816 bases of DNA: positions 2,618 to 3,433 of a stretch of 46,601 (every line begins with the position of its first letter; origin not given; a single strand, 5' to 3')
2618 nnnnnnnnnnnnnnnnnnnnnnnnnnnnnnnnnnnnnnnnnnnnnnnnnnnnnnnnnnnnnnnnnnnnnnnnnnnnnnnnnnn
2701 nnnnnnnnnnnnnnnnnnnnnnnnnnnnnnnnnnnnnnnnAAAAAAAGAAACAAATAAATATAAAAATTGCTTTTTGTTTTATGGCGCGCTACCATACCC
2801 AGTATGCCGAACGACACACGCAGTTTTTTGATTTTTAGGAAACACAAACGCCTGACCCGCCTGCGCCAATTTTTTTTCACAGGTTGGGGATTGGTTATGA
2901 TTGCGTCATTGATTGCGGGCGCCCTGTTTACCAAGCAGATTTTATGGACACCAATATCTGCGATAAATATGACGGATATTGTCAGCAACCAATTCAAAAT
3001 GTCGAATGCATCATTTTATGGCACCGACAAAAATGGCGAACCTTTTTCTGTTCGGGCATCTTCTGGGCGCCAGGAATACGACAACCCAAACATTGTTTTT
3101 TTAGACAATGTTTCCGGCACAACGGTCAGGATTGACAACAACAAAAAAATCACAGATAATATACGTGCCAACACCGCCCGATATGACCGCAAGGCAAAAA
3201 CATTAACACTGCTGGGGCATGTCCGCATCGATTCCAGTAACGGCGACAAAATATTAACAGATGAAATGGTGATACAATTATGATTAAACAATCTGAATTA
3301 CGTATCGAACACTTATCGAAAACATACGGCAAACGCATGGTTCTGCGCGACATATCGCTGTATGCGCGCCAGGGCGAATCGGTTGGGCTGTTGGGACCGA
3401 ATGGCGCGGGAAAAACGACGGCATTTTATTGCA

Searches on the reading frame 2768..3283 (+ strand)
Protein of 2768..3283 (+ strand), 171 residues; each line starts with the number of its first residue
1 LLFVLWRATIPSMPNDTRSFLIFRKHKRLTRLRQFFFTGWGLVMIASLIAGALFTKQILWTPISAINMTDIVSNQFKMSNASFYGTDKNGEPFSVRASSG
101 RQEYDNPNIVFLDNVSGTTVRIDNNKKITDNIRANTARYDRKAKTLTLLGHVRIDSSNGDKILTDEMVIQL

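Call 60: search_protein_families(library=pfam, proteins=[window:2768-3283:+], max_evalue=0.01)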
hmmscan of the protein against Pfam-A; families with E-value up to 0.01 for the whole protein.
window:2768-3283:+ (171 aa): 1 family
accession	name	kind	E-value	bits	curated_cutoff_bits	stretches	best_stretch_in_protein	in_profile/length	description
PF06835.18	LptC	-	5e-07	30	21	1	73-171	31-130/175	Lipopolysaccharide-assembly, LptC-related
